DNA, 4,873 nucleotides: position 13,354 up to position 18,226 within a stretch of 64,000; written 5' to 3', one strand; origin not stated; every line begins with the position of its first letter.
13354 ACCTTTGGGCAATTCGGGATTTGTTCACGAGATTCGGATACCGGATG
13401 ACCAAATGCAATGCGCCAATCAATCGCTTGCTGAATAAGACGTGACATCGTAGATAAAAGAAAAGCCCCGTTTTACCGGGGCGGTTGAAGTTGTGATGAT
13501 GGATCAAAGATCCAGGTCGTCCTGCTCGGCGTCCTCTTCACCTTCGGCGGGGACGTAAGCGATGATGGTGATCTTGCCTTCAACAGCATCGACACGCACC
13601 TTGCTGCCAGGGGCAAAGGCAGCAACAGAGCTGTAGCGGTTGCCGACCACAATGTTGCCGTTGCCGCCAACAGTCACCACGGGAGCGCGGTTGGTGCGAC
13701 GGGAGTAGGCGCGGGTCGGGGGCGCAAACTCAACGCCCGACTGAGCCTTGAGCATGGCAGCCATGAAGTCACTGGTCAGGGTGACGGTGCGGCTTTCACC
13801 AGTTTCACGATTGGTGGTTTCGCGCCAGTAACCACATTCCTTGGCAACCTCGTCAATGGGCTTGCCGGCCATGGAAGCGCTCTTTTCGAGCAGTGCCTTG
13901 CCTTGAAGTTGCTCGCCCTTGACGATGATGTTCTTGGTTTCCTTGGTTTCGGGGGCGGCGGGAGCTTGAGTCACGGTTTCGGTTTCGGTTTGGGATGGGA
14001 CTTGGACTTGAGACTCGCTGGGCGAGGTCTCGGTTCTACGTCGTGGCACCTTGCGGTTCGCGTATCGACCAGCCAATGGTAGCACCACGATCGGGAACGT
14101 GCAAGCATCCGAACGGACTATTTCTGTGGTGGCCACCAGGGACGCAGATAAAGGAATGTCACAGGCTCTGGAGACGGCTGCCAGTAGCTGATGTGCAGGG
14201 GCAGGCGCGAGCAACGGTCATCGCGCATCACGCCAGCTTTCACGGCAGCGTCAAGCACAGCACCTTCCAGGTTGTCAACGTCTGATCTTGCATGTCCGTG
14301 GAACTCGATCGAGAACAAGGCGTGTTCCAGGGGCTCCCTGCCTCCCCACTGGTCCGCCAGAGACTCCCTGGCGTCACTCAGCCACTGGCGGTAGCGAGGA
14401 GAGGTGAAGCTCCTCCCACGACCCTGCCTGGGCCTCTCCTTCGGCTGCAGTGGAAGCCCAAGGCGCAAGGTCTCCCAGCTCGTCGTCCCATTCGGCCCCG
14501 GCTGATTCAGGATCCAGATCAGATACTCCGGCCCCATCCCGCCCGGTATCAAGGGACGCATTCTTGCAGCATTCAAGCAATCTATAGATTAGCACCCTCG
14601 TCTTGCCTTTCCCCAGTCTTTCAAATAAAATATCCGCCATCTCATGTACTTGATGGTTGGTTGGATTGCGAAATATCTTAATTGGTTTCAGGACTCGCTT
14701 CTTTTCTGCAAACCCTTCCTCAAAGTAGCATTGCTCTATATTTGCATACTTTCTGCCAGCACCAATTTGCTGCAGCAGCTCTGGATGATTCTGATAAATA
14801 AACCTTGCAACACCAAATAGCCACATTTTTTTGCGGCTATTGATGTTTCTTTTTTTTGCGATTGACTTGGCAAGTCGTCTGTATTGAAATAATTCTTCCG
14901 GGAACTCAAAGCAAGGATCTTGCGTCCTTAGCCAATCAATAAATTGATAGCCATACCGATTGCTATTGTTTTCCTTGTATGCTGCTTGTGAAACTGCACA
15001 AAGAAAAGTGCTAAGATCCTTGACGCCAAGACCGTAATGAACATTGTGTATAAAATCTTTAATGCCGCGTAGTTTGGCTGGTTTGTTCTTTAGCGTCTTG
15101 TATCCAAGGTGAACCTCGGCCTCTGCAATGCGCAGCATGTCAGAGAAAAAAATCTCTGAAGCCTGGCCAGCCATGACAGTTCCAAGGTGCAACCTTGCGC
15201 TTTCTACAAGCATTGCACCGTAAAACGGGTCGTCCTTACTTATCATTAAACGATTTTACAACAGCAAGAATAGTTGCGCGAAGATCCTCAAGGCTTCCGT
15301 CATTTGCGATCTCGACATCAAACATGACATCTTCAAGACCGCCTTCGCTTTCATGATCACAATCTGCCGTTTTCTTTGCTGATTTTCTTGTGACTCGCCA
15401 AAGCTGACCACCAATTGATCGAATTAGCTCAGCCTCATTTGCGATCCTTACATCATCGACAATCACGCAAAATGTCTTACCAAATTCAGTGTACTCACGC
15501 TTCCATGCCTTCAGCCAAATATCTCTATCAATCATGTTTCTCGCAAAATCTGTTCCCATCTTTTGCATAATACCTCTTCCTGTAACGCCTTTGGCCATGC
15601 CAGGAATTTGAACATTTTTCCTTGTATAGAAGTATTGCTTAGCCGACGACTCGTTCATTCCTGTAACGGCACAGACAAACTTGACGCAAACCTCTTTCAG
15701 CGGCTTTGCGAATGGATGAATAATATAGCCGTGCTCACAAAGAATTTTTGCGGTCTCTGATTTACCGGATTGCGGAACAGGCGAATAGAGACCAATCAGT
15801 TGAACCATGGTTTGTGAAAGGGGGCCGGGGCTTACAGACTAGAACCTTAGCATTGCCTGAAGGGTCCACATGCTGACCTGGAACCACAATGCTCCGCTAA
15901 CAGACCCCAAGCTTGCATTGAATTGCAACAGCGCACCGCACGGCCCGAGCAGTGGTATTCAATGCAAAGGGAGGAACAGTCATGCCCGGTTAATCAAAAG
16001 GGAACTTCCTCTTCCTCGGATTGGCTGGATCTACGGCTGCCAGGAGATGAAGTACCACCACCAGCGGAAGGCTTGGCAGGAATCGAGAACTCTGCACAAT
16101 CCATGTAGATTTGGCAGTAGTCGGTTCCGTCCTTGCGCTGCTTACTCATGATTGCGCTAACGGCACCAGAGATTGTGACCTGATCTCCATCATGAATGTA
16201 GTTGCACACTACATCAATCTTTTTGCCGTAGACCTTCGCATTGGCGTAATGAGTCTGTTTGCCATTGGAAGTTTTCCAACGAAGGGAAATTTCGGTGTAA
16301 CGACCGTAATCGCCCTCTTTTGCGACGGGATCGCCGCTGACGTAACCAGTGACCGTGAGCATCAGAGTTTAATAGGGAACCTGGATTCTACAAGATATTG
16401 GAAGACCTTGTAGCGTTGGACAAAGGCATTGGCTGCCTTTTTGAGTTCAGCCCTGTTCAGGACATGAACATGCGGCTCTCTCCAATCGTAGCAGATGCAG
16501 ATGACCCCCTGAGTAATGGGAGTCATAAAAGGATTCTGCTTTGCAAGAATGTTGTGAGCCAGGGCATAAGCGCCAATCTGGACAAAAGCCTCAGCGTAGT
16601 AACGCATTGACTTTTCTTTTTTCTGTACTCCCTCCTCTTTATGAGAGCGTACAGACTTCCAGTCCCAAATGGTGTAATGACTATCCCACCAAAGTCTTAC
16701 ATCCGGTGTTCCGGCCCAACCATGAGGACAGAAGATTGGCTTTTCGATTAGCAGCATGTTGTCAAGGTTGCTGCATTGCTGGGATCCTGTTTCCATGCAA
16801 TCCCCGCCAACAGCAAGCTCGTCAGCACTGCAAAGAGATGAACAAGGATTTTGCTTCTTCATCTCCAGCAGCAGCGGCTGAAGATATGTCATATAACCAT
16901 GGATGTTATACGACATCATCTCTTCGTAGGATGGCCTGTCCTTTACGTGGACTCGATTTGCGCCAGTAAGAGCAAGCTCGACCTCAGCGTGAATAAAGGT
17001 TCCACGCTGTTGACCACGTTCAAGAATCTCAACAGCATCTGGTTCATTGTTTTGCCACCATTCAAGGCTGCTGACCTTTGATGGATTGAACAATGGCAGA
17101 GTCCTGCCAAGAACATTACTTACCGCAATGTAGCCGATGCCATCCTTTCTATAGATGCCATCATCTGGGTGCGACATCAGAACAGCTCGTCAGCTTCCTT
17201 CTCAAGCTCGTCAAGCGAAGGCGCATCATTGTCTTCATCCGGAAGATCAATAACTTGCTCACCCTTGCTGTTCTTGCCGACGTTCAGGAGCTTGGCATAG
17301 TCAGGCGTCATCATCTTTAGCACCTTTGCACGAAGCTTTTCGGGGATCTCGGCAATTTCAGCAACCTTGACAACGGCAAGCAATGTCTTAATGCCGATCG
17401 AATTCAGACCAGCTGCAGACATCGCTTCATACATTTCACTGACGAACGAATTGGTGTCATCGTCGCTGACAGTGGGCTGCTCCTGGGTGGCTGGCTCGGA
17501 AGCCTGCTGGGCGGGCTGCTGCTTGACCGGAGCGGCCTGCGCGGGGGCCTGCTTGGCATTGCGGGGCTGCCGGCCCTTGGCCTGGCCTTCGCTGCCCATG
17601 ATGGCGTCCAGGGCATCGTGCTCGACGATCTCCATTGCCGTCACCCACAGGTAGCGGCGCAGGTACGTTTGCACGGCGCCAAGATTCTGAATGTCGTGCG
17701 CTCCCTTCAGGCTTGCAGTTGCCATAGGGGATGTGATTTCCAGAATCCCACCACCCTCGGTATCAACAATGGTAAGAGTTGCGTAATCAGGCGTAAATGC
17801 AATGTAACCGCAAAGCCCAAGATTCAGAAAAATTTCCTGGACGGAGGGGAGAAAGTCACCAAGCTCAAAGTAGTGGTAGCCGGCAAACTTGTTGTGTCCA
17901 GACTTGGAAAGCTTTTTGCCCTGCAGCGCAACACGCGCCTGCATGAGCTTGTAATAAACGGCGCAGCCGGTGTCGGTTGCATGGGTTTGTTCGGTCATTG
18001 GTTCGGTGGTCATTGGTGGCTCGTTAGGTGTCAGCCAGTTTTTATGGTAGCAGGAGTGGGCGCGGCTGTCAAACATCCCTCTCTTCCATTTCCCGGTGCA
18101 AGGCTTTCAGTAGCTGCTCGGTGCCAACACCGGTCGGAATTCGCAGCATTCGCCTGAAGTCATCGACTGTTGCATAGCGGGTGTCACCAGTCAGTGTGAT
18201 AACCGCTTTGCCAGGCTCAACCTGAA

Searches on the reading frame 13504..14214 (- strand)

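Call 30: search_protein_families(library=phrogs, proteins=[window:13504-14214:-], max_evalue=0.001)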
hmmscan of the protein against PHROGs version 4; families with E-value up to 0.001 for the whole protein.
window:13504-14214:- (236 aa): 0 families

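Call 31: search_protein_families(library=pfam, proteins=[window:13504-14214:-], max_evalue=0.001)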
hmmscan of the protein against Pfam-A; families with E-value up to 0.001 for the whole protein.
window:13504-14214:- (236 aa): 1 family
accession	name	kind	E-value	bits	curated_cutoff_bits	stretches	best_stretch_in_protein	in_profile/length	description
PF14250.11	AbrB-like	-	0.00015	22.2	25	1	149-211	1-64/70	AbrB-like transcriptional regulator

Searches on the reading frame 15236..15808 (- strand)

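Call 30: search_protein_families(library=phrogs, proteins=[window:15236-15808:-], max_evalue=0.001)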
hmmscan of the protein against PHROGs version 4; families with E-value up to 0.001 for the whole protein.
window:15236-15808:- (190 aa): 1 family
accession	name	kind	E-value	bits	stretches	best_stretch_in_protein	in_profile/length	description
phrog_139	-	other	2.5e-38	133.4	1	1-187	82-263/342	deoxynucleoside monophosphate kinase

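Call 31: search_protein_families(library=pfam, proteins=[window:15236-15808:-], max_evalue=0.001)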
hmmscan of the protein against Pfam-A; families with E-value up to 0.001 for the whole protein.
window:15236-15808:- (190 aa): 1 family
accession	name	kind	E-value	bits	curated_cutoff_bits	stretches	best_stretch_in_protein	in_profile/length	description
PF21448.3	DNMK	-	3.6e-19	69.7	27.1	1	74-177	127-230/232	Deoxynucleotide monophosphate kinase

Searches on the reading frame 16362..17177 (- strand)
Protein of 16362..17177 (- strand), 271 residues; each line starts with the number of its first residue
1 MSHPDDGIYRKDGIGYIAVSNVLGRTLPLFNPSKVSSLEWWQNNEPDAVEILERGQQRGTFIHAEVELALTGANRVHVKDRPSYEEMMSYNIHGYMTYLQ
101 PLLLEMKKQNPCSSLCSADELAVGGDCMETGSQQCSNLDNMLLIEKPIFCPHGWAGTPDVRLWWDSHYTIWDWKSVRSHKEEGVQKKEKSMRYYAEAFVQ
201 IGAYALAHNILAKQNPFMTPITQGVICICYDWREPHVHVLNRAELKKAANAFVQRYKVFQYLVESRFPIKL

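Call 30: search_protein_families(library=phrogs, proteins=[window:16362-17177:-], max_evalue=0.001)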
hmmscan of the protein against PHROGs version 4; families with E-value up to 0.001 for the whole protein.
window:16362-17177:- (271 aa): 1 family
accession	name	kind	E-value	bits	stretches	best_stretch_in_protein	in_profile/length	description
phrog_298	-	DNA, RNA and nucleotide metabolism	3.5e-15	57.1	1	138-262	149-259/293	exonuclease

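Call 31: search_protein_families(library=pfam, proteins=[window:16362-17177:-], max_evalue=0.001)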
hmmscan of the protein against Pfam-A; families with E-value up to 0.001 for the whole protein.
window:16362-17177:- (271 aa): 0 families

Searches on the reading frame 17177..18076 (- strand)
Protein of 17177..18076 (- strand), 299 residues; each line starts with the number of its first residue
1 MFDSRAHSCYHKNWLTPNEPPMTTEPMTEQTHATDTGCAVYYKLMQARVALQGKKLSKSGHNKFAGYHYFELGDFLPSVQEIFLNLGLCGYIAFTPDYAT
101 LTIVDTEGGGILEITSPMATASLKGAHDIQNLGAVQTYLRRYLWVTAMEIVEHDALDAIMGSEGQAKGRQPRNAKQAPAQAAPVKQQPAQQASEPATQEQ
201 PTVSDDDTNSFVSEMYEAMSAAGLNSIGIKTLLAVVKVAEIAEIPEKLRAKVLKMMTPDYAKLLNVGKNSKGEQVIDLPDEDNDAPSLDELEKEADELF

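Call 30: search_protein_families(library=phrogs, proteins=[window:17177-18076:-], max_evalue=0.001)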
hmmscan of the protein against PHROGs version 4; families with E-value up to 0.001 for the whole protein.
window:17177-18076:- (299 aa): 2 families
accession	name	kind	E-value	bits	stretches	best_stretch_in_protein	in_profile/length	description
phrog_155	-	DNA, RNA and nucleotide metabolism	8e-22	79.2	1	37-227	65-260/308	Erf-like ssDNA annealing protein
phrog_2324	-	DNA, RNA and nucleotide metabolism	3.1e-12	47.5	1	44-207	15-171/193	Erf-like ssDNA annealing protein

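Call 31: search_protein_families(library=pfam, proteins=[window:17177-18076:-], max_evalue=0.001)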
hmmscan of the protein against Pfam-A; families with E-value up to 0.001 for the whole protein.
window:17177-18076:- (299 aa): 1 family
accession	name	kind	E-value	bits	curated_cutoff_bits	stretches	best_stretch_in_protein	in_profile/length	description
PF04404.17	ERF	-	2.3e-11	44.3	25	1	42-178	3-148/153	ERF superfamily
